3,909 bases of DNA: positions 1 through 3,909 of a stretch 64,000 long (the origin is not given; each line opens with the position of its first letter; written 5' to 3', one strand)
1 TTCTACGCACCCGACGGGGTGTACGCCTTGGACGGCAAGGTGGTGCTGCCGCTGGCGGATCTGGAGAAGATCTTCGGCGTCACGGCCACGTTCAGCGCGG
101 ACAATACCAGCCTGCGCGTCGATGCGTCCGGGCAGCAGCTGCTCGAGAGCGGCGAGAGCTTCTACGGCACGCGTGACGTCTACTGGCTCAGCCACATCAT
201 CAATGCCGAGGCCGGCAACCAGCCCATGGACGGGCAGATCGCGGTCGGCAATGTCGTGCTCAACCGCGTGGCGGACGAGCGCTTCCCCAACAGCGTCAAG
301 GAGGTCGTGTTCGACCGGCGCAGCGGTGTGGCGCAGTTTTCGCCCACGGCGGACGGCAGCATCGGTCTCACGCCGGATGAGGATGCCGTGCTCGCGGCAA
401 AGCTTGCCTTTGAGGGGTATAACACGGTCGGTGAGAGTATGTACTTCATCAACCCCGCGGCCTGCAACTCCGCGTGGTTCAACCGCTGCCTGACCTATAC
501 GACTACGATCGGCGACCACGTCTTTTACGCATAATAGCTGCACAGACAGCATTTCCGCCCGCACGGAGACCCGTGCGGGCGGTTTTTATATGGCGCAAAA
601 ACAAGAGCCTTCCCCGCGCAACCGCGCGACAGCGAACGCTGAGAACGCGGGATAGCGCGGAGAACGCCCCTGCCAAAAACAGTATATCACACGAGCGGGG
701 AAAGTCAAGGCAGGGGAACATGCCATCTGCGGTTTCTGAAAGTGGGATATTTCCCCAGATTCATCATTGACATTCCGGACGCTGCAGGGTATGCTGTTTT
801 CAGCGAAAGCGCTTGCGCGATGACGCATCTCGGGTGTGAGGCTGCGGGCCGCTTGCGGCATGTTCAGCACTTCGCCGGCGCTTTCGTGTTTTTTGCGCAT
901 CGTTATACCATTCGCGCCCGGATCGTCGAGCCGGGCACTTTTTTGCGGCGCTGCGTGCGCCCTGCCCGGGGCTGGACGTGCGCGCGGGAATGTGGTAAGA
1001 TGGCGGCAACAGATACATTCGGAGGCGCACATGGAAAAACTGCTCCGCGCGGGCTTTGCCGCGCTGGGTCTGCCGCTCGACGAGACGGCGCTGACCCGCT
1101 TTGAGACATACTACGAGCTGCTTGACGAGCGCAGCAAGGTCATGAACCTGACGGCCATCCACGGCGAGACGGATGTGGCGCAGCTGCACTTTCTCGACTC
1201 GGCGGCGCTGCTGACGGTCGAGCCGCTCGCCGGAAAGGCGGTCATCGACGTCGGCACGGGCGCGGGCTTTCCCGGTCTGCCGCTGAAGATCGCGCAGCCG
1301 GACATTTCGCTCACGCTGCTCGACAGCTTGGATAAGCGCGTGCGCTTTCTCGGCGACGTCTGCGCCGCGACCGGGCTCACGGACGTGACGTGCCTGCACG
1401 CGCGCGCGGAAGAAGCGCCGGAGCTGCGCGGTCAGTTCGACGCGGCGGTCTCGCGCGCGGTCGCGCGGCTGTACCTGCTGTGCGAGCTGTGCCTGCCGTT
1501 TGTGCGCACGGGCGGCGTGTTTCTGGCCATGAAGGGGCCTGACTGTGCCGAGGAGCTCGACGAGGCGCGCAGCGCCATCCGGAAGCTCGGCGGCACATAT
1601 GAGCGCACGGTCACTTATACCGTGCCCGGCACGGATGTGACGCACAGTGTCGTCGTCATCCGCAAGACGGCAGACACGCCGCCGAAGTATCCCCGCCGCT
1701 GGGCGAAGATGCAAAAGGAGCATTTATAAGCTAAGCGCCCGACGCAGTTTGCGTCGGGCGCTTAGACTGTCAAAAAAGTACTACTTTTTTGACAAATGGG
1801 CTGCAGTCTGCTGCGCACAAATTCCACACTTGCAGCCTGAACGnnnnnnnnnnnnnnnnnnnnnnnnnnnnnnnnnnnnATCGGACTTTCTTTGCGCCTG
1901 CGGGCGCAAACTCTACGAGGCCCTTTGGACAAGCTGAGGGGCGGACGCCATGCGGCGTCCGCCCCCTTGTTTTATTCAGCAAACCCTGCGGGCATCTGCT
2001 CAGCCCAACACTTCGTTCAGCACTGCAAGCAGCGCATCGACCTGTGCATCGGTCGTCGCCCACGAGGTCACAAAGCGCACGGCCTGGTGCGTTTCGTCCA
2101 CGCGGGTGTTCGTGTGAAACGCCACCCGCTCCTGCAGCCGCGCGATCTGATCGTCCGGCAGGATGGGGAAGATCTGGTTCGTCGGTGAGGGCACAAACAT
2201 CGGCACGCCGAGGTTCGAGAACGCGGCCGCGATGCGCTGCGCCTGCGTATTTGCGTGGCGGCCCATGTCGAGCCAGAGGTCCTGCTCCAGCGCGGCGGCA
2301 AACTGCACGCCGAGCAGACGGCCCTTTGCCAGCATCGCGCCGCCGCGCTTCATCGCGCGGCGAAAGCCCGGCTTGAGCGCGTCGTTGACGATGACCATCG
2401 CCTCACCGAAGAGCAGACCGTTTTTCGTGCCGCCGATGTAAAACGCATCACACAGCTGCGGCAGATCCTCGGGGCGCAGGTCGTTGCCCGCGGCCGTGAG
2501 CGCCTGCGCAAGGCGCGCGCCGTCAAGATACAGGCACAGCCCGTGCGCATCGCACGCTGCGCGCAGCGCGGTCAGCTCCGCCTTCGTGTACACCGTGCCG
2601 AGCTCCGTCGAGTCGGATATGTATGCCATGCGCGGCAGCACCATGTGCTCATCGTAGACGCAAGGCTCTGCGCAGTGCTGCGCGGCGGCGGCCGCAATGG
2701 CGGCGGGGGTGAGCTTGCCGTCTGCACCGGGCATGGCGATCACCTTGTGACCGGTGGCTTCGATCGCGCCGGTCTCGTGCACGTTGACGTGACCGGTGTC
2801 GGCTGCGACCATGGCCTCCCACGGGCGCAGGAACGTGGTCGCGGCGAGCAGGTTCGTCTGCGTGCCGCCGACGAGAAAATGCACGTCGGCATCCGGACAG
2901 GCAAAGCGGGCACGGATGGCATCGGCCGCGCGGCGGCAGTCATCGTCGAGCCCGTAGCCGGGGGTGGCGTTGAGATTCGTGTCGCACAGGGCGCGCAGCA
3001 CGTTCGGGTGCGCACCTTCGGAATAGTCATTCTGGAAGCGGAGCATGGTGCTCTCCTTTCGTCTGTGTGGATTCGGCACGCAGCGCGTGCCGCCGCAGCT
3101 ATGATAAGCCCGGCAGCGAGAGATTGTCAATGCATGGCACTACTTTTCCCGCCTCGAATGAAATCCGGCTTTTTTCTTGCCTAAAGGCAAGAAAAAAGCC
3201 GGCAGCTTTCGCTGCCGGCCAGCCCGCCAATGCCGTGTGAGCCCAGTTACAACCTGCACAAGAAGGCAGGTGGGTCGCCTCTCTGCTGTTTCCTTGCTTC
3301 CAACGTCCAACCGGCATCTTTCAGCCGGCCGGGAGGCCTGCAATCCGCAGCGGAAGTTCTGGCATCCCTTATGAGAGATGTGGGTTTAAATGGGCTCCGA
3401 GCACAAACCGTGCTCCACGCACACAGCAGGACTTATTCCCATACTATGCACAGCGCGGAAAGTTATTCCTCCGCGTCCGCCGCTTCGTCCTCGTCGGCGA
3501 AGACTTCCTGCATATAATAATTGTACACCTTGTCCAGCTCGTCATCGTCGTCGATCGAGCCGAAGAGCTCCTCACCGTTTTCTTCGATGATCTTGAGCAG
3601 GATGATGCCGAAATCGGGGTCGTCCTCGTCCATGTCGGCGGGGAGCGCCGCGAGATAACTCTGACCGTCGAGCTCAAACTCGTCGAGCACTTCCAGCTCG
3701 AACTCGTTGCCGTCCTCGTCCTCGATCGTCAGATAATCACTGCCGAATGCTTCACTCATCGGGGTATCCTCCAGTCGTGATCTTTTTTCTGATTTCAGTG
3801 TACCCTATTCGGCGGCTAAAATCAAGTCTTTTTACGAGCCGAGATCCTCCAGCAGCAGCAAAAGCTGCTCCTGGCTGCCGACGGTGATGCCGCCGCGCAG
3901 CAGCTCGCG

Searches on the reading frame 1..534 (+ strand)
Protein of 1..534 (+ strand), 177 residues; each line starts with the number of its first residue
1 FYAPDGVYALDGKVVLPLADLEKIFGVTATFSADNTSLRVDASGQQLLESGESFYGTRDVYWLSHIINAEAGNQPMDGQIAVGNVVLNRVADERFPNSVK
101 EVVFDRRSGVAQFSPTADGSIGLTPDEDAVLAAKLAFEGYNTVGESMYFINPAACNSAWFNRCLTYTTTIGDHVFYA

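Call 93: search_protein_families(library=pfam, proteins=[window:1-534:+], max_evalue=0.0001)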
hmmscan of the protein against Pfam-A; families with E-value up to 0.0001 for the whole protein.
window:1-534:+ (177 aa): 1 family
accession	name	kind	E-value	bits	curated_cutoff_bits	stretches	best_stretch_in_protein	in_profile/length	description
PF07486.17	Hydrolase_2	-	7.4e-29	100.8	27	1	74-176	2-100/100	Cell Wall Hydrolase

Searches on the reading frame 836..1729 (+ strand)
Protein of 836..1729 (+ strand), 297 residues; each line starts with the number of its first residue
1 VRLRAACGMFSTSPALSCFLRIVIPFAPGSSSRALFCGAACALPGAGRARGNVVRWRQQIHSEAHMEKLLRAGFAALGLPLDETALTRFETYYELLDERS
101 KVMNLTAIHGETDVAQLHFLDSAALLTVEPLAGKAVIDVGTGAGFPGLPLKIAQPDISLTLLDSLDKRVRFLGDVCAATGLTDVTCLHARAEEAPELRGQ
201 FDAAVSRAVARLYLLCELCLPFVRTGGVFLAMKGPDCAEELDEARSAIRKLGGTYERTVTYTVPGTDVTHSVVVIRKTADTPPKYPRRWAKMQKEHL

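Call 91: search_protein_families(library=pfam, proteins=[window:836-1729:+], max_evalue=0.00001)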
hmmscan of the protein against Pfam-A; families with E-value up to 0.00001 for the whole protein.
window:836-1729:+ (297 aa): 1 family
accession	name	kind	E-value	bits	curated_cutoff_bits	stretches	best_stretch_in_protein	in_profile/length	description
PF02527.21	GidB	-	1.5e-44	152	27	1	88-255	4-170/184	rRNA small subunit methyltransferase G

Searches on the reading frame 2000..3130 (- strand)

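Call 91: search_protein_families(library=pfam, proteins=[window:2000-3130:-], max_evalue=0.00001)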
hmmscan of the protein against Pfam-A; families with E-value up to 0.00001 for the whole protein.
window:2000-3130:- (376 aa): 1 family
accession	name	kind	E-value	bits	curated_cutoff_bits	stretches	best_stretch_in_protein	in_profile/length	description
PF01212.27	Beta_elim_lyase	-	5.2e-27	95.3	27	1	58-321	27-282/288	Beta-eliminating lyase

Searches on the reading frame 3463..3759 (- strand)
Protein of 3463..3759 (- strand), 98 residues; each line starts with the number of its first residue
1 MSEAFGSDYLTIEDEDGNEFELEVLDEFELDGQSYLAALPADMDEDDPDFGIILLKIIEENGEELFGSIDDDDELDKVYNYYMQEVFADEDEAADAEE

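Call 93: search_protein_families(library=pfam, proteins=[window:3463-3759:-], max_evalue=0.0001)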
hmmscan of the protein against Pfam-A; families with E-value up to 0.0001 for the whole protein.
window:3463-3759:- (98 aa): 1 family
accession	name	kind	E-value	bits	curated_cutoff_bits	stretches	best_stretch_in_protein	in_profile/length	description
PF06949.16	DUF1292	-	1.3e-16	61.7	24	1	15-84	1-72/75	Protein of unknown function (DUF1292)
